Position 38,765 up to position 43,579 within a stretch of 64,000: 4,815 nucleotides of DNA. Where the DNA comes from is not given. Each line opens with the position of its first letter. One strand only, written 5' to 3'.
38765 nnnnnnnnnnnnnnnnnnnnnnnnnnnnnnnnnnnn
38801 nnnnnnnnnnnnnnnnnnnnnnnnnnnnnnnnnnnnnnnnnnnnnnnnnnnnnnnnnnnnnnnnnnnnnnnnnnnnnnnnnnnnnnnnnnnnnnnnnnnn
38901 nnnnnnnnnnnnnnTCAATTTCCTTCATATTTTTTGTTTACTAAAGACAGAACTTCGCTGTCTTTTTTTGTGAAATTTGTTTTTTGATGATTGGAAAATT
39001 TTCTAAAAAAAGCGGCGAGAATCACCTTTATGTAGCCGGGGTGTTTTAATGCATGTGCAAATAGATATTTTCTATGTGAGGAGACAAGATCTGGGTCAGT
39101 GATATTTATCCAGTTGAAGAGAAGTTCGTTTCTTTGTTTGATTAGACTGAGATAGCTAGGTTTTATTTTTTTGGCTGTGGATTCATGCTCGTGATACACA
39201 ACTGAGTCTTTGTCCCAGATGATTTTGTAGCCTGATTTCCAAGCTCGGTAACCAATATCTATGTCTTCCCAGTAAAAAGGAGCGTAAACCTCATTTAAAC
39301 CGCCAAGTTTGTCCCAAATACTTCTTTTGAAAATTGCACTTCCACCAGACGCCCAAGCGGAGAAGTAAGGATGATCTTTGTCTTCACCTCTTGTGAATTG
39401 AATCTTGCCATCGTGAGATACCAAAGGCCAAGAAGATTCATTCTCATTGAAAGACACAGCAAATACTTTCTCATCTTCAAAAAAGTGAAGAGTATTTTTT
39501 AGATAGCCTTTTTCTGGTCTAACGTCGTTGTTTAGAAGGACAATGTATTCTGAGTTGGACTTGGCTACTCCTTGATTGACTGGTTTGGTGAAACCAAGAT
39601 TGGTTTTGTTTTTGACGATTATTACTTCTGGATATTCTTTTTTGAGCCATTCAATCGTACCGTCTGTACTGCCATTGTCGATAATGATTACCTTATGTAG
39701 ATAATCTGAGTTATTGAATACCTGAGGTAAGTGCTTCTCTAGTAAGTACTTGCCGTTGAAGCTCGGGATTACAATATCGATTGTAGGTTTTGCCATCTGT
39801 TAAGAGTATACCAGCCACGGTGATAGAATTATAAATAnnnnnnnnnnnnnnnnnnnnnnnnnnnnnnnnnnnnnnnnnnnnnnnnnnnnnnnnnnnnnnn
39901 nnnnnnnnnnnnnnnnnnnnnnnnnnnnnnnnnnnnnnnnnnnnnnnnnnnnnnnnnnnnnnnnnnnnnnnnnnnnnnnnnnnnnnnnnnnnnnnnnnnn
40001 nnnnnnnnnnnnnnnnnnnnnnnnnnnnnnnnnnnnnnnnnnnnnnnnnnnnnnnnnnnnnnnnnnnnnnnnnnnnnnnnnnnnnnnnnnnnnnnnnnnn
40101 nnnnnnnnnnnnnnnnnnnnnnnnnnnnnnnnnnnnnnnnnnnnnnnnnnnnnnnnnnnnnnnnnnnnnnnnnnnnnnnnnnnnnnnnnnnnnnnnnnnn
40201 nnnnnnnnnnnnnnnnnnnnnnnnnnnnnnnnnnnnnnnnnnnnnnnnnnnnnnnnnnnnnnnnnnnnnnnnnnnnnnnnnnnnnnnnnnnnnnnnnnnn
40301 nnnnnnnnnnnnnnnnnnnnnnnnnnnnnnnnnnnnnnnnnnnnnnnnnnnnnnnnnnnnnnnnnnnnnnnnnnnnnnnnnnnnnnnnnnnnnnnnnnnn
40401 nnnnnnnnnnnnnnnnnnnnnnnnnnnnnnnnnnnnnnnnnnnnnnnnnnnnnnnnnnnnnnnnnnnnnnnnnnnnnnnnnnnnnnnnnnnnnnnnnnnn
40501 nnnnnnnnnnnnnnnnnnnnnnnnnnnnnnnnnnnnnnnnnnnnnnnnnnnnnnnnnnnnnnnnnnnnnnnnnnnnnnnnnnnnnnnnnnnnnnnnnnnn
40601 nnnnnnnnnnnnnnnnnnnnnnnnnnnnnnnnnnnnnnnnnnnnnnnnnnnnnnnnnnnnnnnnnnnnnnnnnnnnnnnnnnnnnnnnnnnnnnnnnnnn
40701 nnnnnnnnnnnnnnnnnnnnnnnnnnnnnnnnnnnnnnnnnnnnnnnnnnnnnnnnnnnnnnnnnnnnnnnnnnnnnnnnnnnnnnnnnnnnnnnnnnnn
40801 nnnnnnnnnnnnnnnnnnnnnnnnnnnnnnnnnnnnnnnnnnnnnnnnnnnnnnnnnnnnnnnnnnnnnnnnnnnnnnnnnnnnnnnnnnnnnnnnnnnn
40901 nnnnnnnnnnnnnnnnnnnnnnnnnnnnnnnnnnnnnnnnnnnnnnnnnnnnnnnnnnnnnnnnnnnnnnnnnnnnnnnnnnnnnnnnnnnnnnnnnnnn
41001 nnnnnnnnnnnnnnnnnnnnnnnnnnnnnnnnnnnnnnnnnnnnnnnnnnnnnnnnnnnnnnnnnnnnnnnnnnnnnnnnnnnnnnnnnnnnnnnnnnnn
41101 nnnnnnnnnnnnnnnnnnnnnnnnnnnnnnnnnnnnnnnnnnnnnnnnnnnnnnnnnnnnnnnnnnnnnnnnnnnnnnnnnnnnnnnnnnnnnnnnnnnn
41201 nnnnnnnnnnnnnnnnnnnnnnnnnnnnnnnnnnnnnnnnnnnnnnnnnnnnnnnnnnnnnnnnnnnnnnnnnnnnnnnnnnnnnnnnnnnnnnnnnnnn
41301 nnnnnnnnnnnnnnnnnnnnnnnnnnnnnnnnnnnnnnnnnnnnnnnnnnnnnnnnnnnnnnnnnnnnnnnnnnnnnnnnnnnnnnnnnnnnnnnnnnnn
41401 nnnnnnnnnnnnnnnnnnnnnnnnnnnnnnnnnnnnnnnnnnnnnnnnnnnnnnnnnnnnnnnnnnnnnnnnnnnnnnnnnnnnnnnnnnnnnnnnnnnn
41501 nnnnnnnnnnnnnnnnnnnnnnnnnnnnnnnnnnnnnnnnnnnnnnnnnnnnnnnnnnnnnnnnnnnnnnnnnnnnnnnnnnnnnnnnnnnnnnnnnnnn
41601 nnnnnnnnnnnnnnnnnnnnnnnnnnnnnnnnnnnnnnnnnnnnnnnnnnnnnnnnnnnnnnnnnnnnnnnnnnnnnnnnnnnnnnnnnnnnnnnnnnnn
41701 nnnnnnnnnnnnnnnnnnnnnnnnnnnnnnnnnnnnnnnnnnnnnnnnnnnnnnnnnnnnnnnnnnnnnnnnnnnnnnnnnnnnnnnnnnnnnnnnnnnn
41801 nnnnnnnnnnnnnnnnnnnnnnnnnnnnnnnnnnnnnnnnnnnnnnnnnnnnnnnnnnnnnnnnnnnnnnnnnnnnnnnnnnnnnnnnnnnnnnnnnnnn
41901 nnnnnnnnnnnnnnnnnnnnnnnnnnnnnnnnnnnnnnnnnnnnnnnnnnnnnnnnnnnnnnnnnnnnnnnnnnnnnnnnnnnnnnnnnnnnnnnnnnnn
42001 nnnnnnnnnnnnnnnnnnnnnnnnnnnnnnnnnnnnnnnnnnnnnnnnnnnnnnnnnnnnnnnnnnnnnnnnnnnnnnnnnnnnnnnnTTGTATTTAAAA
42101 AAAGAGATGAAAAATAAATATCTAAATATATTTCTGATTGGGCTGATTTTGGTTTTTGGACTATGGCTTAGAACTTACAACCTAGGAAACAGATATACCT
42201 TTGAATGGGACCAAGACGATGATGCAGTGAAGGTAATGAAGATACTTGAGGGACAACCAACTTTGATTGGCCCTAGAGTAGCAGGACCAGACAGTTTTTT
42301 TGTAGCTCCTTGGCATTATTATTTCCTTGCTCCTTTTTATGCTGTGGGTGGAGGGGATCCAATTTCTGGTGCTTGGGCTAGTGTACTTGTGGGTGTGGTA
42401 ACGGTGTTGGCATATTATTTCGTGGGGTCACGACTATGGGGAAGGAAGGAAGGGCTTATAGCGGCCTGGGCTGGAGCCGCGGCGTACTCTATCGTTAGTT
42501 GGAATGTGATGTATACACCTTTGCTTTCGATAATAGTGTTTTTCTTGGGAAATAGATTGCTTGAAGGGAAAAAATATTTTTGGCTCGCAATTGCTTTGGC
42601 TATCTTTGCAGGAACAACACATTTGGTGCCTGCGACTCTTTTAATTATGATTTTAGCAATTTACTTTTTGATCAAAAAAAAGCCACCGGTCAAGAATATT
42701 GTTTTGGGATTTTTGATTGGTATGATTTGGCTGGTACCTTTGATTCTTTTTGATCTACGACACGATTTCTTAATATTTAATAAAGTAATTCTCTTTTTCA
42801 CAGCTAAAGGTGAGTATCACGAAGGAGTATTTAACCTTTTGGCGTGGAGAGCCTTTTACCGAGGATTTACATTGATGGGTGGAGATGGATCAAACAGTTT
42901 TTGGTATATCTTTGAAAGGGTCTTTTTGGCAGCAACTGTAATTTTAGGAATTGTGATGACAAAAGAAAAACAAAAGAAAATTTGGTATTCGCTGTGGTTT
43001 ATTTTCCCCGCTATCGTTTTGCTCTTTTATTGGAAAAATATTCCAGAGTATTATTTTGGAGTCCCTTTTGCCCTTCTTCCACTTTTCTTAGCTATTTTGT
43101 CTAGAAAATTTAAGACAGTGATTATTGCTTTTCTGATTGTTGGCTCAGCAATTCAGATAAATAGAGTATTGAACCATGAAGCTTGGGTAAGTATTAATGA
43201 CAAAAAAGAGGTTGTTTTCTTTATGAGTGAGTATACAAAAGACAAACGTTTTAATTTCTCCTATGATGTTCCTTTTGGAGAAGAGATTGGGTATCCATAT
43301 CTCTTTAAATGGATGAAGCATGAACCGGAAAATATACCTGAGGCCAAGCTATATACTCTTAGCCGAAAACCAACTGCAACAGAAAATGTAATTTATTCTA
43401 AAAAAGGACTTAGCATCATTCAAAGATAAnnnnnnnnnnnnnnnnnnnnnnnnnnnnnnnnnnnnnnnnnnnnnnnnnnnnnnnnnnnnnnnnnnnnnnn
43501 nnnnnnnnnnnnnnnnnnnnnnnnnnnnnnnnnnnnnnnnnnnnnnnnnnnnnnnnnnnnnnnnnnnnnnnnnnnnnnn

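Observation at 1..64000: Hyper-dense extracytoplasmic glycosylation island: ~21 GT-C-like polytopic enzymes in 64 kb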

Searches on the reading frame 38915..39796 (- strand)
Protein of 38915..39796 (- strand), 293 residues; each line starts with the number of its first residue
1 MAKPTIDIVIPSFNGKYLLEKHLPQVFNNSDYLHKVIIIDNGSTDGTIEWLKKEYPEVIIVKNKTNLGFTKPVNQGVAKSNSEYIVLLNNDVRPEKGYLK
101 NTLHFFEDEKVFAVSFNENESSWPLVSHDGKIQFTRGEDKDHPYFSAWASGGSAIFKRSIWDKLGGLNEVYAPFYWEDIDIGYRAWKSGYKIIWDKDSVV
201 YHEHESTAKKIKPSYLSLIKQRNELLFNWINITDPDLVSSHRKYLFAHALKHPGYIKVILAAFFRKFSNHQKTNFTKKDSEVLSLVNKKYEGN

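Call 7: search_protein_families(library=pfam, max_evalue=0.01, proteins=[window:38915-39796:-])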
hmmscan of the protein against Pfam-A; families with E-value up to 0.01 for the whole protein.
window:38915-39796:- (293 aa): 6 families
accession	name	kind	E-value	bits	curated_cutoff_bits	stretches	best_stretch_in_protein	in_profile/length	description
PF00535.33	Glycos_transf_2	-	1.6e-20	74.2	23.3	1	8-163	2-166/168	Glycosyl transferase family 2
PF13641.12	Glyco_tranf_2_3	-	3.5e-13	50.5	27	1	4-210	1-219/230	Glycosyltransferase like family 2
PF13632.12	Glyco_trans_2_3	-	7.6e-07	29.6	27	1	84-223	1-137/198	Glycosyl transferase family group 2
PF13704.12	Glyco_tranf_2_4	-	0.0015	19.4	27.5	1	34-68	20-53/98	Glycosyl transferase family 2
PF10111.15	Glyco_tranf_2_2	-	0.0038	17.2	27.3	0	17-91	14-91/276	Glycosyltransferase like family 2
PF02709.20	Glyco_transf_7C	-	0.0059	16.7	23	1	140-192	9-62/78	N-terminal domain of galactosyltransferase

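Call 52: search_protein_families(library=ncbifam, max_evalue=0.001, proteins=[window:38915-39796:-])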
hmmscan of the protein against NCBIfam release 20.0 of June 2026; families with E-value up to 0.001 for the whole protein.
window:38915-39796:- (293 aa): 17 families
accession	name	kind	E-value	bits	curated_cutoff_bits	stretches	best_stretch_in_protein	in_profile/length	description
NF041875.1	EPS_EpsD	equivalog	1.8e-16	60.5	370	1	6-212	1-218/325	exopolysaccharide biosynthesis glycosyltransferase EpsD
TIGR03965.1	mycofact_glyco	equivalog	8e-13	48.1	280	1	4-114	74-187/467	mycofactocin biosynthesis glycosyltransferase MftF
TIGR03937.1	PgaC_IcaA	equivalog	4.8e-11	42.2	422.3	1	3-114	44-159/407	poly-beta-1,6-N-acetyl-D-glucosamine synthase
TIGR04283.1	glyco_like_mftF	equivalog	7.5e-11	42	182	1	7-131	2-126/221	TIGR04283 family arsenosugar biosynthesis glycosyltransferase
NF047683.1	TeichurnBiosyTuaG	equivalog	7.3e-10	38.9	400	1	2-130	4-130/252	teichuronic acid biosynthesis protein TuaG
TIGR01556.1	rhamnosyltran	subfamily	4.6e-09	35.9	200.55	1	34-203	22-201/281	rhamnosyltransferase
NF007482.0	PRK10073.1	equivalog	5.2e-08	32.3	423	1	3-91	5-95/334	glycosyltransferase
TIGR03111.1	glyc2_xrt_Gpos1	hypoth_equivalog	9.7e-08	31.2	363.95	1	4-110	49-160/439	TIGR03111 family XrtG-associated glycosyltransferase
NF038299.1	EPS_HpsN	equivalog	4.1e-07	29.3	425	1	4-111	1-112/317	hormogonium polysaccharide biosynthesis glycosyltransferase HpsN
NF038302.1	EPS_HpsE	equivalog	1.2e-06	27.8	300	1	7-109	4-114/307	hormogonium polysaccharide biosynthesis glycosyltransferase HpsE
NF053739.1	GlytfEpsEBac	equivalog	4.3e-05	22.6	450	1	5-191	2-191/265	glycosyltransferase EpsE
NF045692.1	OglycostaseCruG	equivalog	0.00012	21.1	600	0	5-115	42-161/386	2'-O-glycosyltransferase CruG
NF050050.1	ProtGlycPglI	equivalog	0.00024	20.6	500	1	4-93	2-95/306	GalNAc(5)-diNAcBac-PP-undecaprenol beta-1,3-glucosyltransferase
TIGR04195.1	S_glycosyl_SunS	equivalog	0.00034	19.6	350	1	3-91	56-141/421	SunS family peptide S-glycosyltransferase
TIGR03030.1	CelA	equivalog_domain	0.00048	18.3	699.1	0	72-112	219-260/714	UDP-forming cellulose synthase catalytic subunit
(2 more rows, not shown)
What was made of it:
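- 38116..39796 (-): Two GT2s (o32, o33), rhamnosyl/EpsD/GlfT1-like. Calls 7, 52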

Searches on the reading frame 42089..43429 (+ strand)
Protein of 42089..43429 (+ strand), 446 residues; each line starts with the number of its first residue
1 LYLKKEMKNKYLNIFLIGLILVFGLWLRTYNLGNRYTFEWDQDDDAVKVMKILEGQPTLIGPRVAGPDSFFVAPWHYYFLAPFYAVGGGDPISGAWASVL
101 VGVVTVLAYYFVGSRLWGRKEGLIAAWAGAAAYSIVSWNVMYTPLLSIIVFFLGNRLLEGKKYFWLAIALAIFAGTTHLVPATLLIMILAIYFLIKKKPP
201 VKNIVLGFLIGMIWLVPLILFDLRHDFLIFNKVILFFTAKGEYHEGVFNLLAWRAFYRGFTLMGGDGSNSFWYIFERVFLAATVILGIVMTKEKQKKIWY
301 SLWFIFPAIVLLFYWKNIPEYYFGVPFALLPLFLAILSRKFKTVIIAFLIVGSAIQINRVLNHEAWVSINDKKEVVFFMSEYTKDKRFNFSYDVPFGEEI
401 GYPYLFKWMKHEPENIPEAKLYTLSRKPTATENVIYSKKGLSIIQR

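Call 7: search_protein_families(library=pfam, max_evalue=0.01, proteins=[window:42089-43429:+])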
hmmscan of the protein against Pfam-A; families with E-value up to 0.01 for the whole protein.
window:42089-43429:+ (446 aa): 1 family
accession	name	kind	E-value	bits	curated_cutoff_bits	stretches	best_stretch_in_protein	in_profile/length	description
PF13231.12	PMT_2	-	0.0014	19.3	26.1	1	73-219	3-158/160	Dolichyl-phosphate-mannose-protein mannosyltransferase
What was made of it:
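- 42089..43429 (+): o35: GT-C, divergent PMT_2-type. PMT_2 at 19 bits (call 7).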

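Call 16: search_protein_families(library=pfam, max_evalue=10, proteins=[window:42089-43429:+])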
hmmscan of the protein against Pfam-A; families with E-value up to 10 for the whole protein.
window:42089-43429:+ (446 aa): 1 family
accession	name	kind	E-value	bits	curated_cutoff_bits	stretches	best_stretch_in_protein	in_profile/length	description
PF13231.12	PMT_2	-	0.0014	19.3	26.1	1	73-219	3-158/160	Dolichyl-phosphate-mannose-protein mannosyltransferase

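Call 17: search_protein_families(library=ncbifam, max_evalue=1, proteins=[window:42089-43429:+])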
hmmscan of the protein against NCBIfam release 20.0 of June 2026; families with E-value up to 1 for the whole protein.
window:42089-43429:+ (446 aa): 1 family
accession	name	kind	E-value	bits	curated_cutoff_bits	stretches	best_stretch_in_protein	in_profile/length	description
TIGR04154.1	archaeo_STT3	subfamily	0.0066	14.8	450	1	94-127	98-131/831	oligosaccharyl transferase, archaeosortase A system-associated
